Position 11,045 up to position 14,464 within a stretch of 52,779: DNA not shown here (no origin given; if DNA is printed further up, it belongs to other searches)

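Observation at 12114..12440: Transglutaminase-like core with Ser replacing the catalytic Cys while His and Asp are retained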

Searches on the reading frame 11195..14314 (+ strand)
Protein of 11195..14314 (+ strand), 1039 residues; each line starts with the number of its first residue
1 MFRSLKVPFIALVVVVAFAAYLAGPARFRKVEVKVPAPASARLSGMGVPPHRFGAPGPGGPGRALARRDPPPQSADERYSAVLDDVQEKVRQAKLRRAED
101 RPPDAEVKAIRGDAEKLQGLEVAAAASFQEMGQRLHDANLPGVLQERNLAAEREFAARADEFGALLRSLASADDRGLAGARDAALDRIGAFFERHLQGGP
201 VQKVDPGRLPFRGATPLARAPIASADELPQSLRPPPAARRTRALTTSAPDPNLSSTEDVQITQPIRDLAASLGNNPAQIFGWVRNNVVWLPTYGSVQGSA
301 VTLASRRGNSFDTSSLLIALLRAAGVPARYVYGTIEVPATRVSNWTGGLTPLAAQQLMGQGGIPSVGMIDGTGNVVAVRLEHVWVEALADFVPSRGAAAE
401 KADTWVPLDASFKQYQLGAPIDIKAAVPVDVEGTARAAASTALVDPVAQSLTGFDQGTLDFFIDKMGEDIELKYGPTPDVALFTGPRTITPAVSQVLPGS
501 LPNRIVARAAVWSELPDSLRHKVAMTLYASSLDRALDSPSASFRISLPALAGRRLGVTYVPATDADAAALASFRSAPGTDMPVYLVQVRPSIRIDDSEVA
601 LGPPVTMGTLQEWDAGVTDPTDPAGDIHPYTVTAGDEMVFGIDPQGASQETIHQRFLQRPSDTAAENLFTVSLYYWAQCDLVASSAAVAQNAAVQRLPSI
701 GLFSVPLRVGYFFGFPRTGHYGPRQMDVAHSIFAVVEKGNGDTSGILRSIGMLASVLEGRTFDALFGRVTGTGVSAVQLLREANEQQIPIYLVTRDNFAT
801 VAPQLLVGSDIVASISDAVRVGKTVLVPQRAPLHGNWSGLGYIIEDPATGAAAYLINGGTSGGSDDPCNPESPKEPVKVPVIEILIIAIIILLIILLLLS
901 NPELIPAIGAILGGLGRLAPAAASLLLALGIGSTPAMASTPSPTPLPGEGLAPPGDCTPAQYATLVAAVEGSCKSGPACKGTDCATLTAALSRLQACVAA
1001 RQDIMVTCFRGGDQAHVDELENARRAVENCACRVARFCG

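Call 3: search_protein_families(library=pfam, proteins=[window:11195-14314:+], max_evalue=0.1)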
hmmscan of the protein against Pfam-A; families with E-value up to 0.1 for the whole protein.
window:11195-14314:+ (1039 aa): 2 families
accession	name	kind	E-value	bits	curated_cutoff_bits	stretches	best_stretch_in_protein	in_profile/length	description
PF15523.11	Ntox16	-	1.7e-14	54.2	25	1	954-1031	2-83/85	Novel toxin 16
PF01841.26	Transglut_core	-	1.7e-13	51.2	23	1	274-410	16-108/108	Transglutaminase-like superfamily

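Call 4: search_protein_families(library=ncbifam, proteins=[window:11195-14314:+], max_evalue=0.1)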
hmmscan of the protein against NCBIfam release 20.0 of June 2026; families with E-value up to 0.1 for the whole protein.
window:11195-14314:+ (1039 aa): 0 families

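Call 5: search_solved_structures(query=window:11195-14314:+, max_evalue=1, show_alignments=3)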
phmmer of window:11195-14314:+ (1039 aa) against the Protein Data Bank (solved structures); distinct sequences matched with E-value up to 1: 1.
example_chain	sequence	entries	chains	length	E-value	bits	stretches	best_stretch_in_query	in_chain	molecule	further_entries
3isr_A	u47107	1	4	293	0.1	13.9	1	278-333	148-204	Transglutaminase-like enzymes, putative cysteine protease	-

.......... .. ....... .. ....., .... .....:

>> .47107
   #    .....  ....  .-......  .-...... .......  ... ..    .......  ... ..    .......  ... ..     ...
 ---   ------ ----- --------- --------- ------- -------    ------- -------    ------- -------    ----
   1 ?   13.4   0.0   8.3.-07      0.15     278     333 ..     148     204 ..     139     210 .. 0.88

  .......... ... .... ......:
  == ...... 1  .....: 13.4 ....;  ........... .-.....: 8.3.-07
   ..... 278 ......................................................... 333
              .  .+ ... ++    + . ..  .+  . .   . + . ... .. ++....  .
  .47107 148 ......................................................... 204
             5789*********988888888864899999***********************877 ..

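Call 6: find_homologous_proteins(query=window:11195-14314:+, max_evalue=0.001)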
Query window:11195-14314:+ (1039 aa): 745 proteins with E <= 0.001 among 8000 candidates; the best 120 are listed.
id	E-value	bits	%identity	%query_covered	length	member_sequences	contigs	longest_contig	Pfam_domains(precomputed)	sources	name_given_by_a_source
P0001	0.0e+0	2300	100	100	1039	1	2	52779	PF15523.11,PF01841.26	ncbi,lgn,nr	ncbi:MAG TPA: transglutaminase domain-containing protein [Myxococcales bacterium]|nr:transglutaminas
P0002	0.0e+0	1680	73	100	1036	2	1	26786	PF15523.11,PF01841.26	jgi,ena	-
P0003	0.0e+0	1460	64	100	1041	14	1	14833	PF15523.11,PF01841.26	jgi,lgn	-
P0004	0.0e+0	1449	64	85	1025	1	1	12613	PF15523.11,PF01841.26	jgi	jgi:hypothetical protein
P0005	0.0e+0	1397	62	100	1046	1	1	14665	PF15523.11,PF01841.26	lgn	-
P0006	0.0e+0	1377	62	85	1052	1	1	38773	PF15523.11,PF01841.26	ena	-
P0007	0.0e+0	1308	59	100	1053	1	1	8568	PF15523.11,PF01841.26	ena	-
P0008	0.0e+0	1036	52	94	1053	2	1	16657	PF15523.11,PF01841.26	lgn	-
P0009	0.0e+0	1029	51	92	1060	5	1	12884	PF15523.11,PF01841.26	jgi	jgi:transglutaminase-like putative cysteine protease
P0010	0.0e+0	1022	52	93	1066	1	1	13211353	PF15523.11,PF01841.26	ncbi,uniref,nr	ncbi:hypothetical protein JY651_26685 [Pyxidicoccus parkwayensis]|uniref:Transglutaminase-like domai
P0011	1.5e-297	1008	51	93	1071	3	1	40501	PF15523.11,PF01841.26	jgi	jgi:transglutaminase-like putative cysteine protease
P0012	2.2e-295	1001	49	100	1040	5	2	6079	PF15523.11,PF01841.26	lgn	-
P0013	5.0e-290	983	50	95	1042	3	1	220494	PF15523.11,PF01841.26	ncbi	-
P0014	8.2e-289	979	50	94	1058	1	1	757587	PF15523.11,PF01841.26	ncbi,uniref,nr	ncbi:hypothetical protein JYK02_38210 [Corallococcus macrosporus]|uniref:Transglutaminase-like domai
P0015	3.3e-284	964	57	76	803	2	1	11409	PF15523.11,PF01841.26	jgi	jgi:hypothetical protein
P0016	5.9e-282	957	49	93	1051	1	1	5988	PF15523.11,PF01841.26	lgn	-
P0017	2.5e-279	948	48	93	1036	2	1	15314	PF15523.11,PF01841.26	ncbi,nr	ncbi:MAG TPA: transglutaminase domain-containing protein [Myxococcus sp.]|nr:transglutaminase domain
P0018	5.2e-271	920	47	93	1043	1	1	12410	PF15523.11,PF01841.26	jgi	jgi:transglutaminase-like putative cysteine protease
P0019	1.8e-264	899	54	77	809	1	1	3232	PF15523.11,PF01841.26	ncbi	ncbi:transglutaminase domain-containing protein, partial [Pyxidicoccus sp. 3LFB2]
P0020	9.1e-252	857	45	93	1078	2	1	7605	PF15523.11,PF01841.26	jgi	jgi:hypothetical protein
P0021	1.2e-206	707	44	78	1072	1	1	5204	PF01841.26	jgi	jgi:transglutaminase-like putative cysteine protease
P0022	5.0e-205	702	42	78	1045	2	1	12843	PF15523.11,PF01841.26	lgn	-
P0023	3.7e-192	659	41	84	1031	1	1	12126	PF01841.26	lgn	-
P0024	4.3e-184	633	38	94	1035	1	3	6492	PF15523.11,PF01841.26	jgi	jgi:hypothetical protein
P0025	2.7e-183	630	38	92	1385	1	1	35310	PF15523.11,PF00005.34,PF01841.26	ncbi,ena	-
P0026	3.2e-182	626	42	74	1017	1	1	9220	PF01841.26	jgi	-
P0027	4.7e-182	626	36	93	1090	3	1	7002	PF15523.11,PF01841.26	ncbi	-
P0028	5.6e-176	606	42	77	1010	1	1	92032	PF01841.26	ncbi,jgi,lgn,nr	ncbi:MAG TPA: transglutaminase-like domain-containing protein [Thermoanaerobaculia bacterium]|jgi:hy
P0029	8.3e-176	605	35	93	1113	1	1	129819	PF15523.11,PF01841.26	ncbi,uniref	ncbi:transglutaminase domain-containing protein [Undibacterium sp. Di26W]|uniref:transglutaminase do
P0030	4.6e-175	603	43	74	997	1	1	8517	PF01841.26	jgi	-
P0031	8.1e-175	602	39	84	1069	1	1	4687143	PF01841.26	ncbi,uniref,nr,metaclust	ncbi:transglutaminase domain-containing protein [Methylovulum miyakonense]|uniref:transglutaminase d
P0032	1.2e-174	601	38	81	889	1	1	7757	PF15523.11,PF01841.26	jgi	jgi:hypothetical protein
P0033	1.9e-174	601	41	83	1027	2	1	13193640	PF19829.5,PF01841.26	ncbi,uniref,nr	ncbi:DUF6310 domain-containing protein [Pyxidicoccus sp. MSG2]|uniref:DUF6310 domain-containing prot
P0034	2.4e-174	600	42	76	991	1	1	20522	PF01841.26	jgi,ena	-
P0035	3.7e-174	600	40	78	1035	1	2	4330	PF01841.26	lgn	-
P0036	1.8e-173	597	43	79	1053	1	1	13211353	PF19829.5,PF01841.26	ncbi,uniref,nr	ncbi:transglutaminase domain-containing protein [Pyxidicoccus parkwayensis]|uniref:Transglutaminase 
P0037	1.4e-172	595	37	82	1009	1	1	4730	PF01841.26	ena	-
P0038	1.8e-172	594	40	77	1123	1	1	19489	PF19829.5,PF01841.26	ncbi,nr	ncbi:MAG: transglutaminase-like domain-containing protein [Burkholderiales bacterium]|nr:transglutam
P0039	5.7e-172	593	41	85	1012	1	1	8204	PF19829.5,PF01841.26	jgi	jgi:hypothetical protein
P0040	6.8e-172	592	41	78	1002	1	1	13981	PF01841.26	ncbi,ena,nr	ncbi:MAG TPA: transglutaminase-like domain-containing protein [Thermoanaerobaculia bacterium]|nr:tra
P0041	9.5e-172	592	46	67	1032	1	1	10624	PF19829.5,PF01841.26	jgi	jgi:transglutaminase-like putative cysteine protease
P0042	9.9e-172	592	34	92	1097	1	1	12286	PF15523.11,PF01841.26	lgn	-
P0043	6.4e-171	589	40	81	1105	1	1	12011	PF18648.9,PF01841.26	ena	-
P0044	6.5e-171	589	41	80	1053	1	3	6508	PF19829.5,PF01841.26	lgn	-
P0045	8.4e-171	589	42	71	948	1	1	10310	PF01841.26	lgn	-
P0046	3.8e-170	586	36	90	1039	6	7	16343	PF15523.11,PF01841.26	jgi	jgi:transglutaminase-like putative cysteine protease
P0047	5.4e-170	586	40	80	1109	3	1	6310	PF01841.26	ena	-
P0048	9.2e-170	585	42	73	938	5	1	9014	PF01841.26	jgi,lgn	-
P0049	2.1e-169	584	39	80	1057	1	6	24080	PF19829.5,PF01841.26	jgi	jgi:hypothetical protein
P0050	5.8e-169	583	38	75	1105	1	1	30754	PF15523.11,PF01841.26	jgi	jgi:transglutaminase-like putative cysteine protease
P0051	8.1e-168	579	45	64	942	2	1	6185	PF01841.26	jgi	jgi:transglutaminase-like putative cysteine protease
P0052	9.3e-168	579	41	79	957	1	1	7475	PF01841.26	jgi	jgi:transglutaminase-like putative cysteine protease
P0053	1.6e-167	578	37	86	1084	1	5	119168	PF01841.26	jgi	jgi:transglutaminase-like putative cysteine protease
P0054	3.3e-167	577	42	66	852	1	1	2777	PF01841.26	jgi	-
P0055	3.4e-167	577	40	78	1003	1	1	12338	PF01841.26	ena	-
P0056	6.7e-167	576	46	62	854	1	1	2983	PF01841.26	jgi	jgi:hypothetical protein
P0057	9.2e-167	575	39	81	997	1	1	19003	PF01841.26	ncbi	-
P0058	3.2e-166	573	45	64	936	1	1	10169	PF01841.26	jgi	jgi:transglutaminase-like putative cysteine protease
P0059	4.0e-166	573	41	74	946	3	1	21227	PF01841.26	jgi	jgi:transglutaminase-like putative cysteine protease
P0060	4.6e-166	573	41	78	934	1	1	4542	PF01841.26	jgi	jgi:transglutaminase-like putative cysteine protease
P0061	9.1e-166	572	39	77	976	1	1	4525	PF01841.26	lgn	-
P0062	1.7e-165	571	38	81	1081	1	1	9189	PF19829.5,PF01841.26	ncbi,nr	ncbi:MAG: transglutaminase-like domain-containing protein [Gammaproteobacteria bacterium]|nr:transgl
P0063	1.8e-165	571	45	65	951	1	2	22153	PF01841.26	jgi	jgi:transglutaminase-like putative cysteine protease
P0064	2.0e-165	571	45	65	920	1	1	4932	PF01841.26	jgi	jgi:transglutaminase-like putative cysteine protease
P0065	2.8e-165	570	44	66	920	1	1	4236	PF01841.26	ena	-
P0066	3.0e-165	570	44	65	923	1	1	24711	PF01841.26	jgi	jgi:transglutaminase-like putative cysteine protease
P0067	6.1e-165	569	41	75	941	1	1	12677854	PF01841.26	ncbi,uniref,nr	ncbi:transglutaminase domain-containing protein [Archangium violaceum]|uniref:transglutaminase-like 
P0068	7.8e-165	569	43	73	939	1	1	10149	PF01841.26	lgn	-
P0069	1.2e-164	568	44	65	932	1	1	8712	PF01841.26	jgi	jgi:transglutaminase-like putative cysteine protease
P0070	1.4e-164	568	42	72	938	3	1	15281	PF01841.26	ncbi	ncbi:MAG: transglutaminase family protein [Thermoanaerobaculia bacterium]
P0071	1.8e-164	568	42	70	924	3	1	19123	PF01841.26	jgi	jgi:transglutaminase-like putative cysteine protease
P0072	1.8e-164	568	40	79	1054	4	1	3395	PF19829.5,PF01841.26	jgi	jgi:transglutaminase-like putative cysteine protease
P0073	2.5e-164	567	36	92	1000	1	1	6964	PF01841.26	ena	-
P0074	6.0e-164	566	43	70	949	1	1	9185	PF01841.26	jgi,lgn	jgi:hypothetical protein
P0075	7.0e-164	566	34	92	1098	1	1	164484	PF15523.11,PF01841.26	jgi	-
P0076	1.6e-163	565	38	77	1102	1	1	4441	PF01841.26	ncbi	-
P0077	1.7e-163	564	41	72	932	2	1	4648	PF01841.26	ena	-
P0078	2.2e-163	564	35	92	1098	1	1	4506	PF01841.26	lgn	-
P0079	1.5e-162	561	44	73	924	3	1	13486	PF01841.26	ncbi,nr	ncbi:MAG TPA: transglutaminase-like domain-containing protein [Thermoanaerobaculia bacterium]|nr:tra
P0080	1.6e-162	561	44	71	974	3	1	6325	PF01841.26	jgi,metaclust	metaclust:\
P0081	2.0e-162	561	41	74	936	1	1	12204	PF01841.26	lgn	-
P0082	5.0e-162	560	35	99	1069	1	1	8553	PF15523.11,PF01841.26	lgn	-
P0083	6.0e-162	559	39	81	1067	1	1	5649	PF19829.5,PF01841.26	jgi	jgi:hypothetical protein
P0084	7.7e-162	559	43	71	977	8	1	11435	PF01841.26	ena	-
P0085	9.0e-162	559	42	72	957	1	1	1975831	PF01841.26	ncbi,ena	-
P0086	5.7e-161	556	36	86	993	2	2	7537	PF01841.26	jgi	jgi:hypothetical protein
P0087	1.3e-160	555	41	74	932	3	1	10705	PF01841.26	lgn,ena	-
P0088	1.8e-160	554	34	99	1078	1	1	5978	PF15523.11,PF01841.26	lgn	-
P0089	2.0e-160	554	42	74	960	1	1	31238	PF01841.26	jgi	jgi:transglutaminase-like putative cysteine protease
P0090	3.9e-160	553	42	71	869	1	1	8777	PF01841.26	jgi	jgi:hypothetical protein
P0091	5.3e-160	553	43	73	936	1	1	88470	PF01841.26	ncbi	ncbi:MAG: transglutaminase-like domain-containing protein [Acidobacteriota bacterium]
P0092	9.4e-160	552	41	73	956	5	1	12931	PF01841.26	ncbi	ncbi:MAG TPA: transglutaminase-like domain-containing protein [Vicinamibacteria bacterium]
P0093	1.2e-159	552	44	65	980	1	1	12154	PF01841.26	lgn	-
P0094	3.7e-159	550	39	82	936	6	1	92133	PF01841.26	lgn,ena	-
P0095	1.2e-158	548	44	65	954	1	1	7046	PF01841.26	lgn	-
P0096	1.4e-158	548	42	76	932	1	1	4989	PF01841.26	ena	-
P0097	2.1e-158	548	43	65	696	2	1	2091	PF19829.5,PF01841.26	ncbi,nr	ncbi:MAG TPA: transglutaminase domain-containing protein, partial [Aggregicoccus sp.]|nr:transglutam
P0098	3.3e-158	547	41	71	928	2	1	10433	PF01841.26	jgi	-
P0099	1.5e-157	545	35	90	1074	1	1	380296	PF15523.11,PF01841.26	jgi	jgi:transglutaminase-like putative cysteine protease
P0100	2.3e-157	544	40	75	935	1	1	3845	PF01841.26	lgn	-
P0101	1.2e-156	542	41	72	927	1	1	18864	PF01841.26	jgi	jgi:transglutaminase-like putative cysteine protease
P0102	1.3e-156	542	39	77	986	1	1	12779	PF01841.26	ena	-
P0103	3.0e-155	537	36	83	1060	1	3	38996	PF19829.5,PF01841.26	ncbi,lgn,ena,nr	ncbi:MAG TPA: hypothetical protein ENI80_01755 [Acidiferrobacteraceae bacterium]|nr:hypothetical pro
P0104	1.1e-154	535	39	76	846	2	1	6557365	PF15523.11,PF01841.26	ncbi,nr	ncbi:hypothetical protein UNDKW_2291 [Undibacterium sp. KW1]|nr:hypothetical protein UNDKW_2291 [Und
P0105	8.6e-154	532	40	75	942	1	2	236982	PF01841.26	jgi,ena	-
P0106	1.7e-153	531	40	73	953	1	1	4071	PF01841.26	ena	-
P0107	6.1e-153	530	37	85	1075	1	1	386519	PF19829.5,PF01841.26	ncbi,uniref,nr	ncbi:transglutaminase domain-containing protein [Aggregicoccus sp. 17bor-14]|uniref:DUF6310 domain-c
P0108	1.5e-152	528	40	75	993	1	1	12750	PF01841.26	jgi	jgi:transglutaminase-like putative cysteine protease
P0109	3.3e-152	527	37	77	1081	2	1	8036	PF01841.26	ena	-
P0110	3.7e-152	527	40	73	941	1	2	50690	PF01841.26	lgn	-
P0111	9.5e-151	522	44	59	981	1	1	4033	PF01841.26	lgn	-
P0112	2.8e-150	521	42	73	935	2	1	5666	PF01841.26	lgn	-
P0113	8.4e-150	519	42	59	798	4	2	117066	PF01841.26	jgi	jgi:hypothetical protein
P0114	2.3e-149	518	37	76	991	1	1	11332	PF01841.26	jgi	jgi:transglutaminase-like putative cysteine protease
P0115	3.4e-149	517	44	61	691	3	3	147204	PF01841.26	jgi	jgi:hypothetical protein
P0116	5.6e-149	516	36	84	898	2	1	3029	PF01841.26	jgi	jgi:transglutaminase-like putative cysteine protease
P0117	6.2e-149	516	36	84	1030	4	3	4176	PF01841.26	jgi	jgi:hypothetical protein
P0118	2.8e-148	514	41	73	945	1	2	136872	PF01841.26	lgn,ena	-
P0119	3.3e-148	514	33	87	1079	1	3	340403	PF01841.26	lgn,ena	-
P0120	4.7e-148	513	37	78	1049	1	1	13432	PF19829.5,PF01841.26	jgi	jgi:transglutaminase-like putative cysteine protease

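Call 16: find_encoding_contigs(protein=P0001, flank=10000, max_places=3)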
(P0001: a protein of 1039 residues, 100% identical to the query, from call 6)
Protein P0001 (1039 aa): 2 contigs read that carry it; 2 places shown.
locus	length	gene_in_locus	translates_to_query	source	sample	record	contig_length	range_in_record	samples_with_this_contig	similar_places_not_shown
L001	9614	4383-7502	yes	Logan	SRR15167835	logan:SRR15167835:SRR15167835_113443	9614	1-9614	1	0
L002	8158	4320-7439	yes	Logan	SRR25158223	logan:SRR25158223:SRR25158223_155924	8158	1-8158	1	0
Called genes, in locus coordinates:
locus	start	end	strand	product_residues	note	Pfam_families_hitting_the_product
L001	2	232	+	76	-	?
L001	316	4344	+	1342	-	PF13948:DUF4215 (faint), PF11617:Cu-binding_MopE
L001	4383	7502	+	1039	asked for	PF01841:Transglut_core, PF15523:Ntox16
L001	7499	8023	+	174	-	PF20461:DUF6714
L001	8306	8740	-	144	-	PF09828:ChrB_C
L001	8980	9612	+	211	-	?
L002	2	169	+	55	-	?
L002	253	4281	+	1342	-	PF13948:DUF4215 (faint), PF11617:Cu-binding_MopE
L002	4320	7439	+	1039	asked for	PF01841:Transglut_core, PF15523:Ntox16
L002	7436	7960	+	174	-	PF20461:DUF6714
